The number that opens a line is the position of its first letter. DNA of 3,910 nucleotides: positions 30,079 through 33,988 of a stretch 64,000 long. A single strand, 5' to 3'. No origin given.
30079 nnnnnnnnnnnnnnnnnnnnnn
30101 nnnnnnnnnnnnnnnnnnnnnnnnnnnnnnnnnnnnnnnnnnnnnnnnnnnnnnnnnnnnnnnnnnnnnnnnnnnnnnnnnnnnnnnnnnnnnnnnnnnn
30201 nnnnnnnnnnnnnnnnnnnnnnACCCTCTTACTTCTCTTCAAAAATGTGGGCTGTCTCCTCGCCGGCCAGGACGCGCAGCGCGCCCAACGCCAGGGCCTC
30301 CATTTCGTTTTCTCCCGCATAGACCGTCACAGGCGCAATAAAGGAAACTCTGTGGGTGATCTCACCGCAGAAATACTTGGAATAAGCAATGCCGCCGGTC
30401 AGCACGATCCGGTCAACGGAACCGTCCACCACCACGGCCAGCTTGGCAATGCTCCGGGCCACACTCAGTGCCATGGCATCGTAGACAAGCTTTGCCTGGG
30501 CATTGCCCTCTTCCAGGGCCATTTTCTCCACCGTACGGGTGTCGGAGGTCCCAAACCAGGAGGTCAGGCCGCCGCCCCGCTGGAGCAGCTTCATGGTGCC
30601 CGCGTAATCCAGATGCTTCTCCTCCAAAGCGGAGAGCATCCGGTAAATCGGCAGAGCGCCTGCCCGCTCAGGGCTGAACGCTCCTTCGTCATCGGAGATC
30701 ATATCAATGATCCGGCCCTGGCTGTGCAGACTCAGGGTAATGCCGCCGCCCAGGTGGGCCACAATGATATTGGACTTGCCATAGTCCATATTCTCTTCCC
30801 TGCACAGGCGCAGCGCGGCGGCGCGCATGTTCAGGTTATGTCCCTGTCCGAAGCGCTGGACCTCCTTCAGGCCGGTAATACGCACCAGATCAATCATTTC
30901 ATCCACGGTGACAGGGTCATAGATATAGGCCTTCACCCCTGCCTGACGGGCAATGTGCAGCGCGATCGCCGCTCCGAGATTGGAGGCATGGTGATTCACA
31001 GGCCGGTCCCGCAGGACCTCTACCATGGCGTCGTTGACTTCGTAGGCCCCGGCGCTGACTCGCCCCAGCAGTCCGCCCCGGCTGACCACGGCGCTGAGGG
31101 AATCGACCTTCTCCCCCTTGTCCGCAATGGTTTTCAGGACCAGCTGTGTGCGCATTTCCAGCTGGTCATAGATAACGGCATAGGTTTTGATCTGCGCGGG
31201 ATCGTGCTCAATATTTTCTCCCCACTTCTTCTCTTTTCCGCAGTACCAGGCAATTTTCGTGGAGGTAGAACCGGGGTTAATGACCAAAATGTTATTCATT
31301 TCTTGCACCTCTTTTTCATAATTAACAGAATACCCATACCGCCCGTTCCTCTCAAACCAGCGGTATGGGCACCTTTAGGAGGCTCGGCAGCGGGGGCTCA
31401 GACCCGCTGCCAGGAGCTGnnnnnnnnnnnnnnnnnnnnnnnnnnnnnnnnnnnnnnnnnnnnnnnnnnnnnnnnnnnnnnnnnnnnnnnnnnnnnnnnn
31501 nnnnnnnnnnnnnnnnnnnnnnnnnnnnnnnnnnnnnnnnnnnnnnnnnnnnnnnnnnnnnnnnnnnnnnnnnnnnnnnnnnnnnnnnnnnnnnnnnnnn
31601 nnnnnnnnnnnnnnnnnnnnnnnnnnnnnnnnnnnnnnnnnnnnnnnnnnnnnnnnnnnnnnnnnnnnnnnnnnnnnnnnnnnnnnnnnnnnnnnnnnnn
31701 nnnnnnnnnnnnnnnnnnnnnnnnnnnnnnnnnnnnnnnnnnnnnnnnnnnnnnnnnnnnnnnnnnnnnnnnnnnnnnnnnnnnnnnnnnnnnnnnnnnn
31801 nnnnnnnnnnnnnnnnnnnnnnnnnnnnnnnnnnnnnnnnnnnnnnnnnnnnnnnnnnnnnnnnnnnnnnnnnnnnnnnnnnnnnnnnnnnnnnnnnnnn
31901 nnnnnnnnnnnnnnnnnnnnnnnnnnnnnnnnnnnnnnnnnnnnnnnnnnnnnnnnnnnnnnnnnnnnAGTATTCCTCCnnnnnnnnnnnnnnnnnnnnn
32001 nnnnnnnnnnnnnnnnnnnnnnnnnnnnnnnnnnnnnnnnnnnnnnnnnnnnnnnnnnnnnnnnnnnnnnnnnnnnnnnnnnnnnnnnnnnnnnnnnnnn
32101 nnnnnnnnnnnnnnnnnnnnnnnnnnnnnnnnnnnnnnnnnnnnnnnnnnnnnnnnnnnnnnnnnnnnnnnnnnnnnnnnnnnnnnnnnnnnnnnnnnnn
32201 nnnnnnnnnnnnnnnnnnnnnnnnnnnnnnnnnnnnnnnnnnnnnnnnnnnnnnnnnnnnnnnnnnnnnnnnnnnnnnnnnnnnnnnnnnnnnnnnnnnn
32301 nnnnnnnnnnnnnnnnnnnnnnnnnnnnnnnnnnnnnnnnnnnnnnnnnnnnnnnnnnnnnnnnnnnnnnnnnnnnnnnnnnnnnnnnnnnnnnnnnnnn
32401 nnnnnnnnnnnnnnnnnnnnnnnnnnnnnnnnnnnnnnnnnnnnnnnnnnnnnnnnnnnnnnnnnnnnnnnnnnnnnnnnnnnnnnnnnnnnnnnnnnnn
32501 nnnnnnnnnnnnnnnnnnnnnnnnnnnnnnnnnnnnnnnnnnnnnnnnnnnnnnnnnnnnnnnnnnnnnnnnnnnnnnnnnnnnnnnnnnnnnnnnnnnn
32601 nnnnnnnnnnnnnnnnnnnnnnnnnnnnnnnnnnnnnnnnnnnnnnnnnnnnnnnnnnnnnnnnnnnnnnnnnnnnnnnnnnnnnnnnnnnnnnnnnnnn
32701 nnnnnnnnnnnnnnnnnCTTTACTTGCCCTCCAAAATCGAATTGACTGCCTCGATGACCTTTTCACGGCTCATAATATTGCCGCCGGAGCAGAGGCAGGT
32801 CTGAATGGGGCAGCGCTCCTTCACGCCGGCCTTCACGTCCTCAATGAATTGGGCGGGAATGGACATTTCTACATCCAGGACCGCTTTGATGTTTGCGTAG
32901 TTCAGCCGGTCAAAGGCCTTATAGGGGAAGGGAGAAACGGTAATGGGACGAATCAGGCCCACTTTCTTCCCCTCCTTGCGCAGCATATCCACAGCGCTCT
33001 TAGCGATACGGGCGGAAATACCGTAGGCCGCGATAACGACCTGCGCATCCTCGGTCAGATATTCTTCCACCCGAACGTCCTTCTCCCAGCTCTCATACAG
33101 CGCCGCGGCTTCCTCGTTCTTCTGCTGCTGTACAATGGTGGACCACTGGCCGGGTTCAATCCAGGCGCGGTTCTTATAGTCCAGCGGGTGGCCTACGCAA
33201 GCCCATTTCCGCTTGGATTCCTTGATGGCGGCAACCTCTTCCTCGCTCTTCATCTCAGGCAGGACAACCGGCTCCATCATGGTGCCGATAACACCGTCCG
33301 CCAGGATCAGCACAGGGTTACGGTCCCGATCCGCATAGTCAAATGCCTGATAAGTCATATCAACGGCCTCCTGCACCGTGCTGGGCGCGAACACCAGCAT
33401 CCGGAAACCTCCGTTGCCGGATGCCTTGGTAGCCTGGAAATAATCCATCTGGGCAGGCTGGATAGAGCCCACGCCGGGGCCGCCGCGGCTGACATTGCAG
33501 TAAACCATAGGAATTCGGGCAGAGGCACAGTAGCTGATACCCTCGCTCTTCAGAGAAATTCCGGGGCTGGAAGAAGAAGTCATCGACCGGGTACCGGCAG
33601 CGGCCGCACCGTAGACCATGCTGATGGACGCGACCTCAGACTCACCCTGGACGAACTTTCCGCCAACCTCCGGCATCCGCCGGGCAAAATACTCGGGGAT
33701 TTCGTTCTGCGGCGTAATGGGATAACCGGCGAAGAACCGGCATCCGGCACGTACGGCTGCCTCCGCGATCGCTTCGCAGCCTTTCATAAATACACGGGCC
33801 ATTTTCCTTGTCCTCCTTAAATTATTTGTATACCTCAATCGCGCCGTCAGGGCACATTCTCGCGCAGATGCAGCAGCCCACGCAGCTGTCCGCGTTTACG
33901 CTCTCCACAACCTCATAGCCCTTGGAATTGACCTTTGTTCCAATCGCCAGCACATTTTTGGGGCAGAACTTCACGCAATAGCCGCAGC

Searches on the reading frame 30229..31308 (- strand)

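Call 46: search_protein_families(library=pfam, proteins=[window:30229-31308:-])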
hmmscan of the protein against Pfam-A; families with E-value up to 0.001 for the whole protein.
window:30229-31308:- (359 aa): 1 family
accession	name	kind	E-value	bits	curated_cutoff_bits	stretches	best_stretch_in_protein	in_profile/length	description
PF00871.23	Acetate_kinase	-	2.8e-12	46.4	22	1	176-308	197-333/392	Acetokinase family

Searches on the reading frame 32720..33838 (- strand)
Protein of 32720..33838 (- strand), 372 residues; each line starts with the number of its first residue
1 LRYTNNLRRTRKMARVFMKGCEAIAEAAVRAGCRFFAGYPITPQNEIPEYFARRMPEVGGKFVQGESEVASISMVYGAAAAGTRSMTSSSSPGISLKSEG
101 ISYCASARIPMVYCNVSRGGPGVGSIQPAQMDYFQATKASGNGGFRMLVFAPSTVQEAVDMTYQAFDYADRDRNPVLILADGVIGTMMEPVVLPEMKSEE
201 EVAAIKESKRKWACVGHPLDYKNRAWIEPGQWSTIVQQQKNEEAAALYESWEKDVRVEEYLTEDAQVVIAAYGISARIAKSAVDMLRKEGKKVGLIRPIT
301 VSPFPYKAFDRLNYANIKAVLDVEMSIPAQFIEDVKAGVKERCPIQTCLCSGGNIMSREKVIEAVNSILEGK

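Call 55: search_protein_families(library=pfam, proteins=[window:32720-33838:-])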
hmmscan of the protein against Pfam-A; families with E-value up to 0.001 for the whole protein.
window:32720-33838:- (372 aa): 3 families
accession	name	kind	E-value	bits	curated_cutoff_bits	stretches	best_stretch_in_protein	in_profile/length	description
PF01855.24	POR_N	-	1.4e-48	166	27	1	26-231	1-203/231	Pyruvate flavodoxin/ferredoxin oxidoreductase, thiamine diP-bdg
PF17147.9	PFOR_II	-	9.6e-19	68.1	27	1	265-360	1-101/102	Pyruvate:ferredoxin oxidoreductase core domain II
PF02780.25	Transketolase_C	-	9.6e-05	22.7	25.9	1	261-309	6-54/124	Transketolase, C-terminal domain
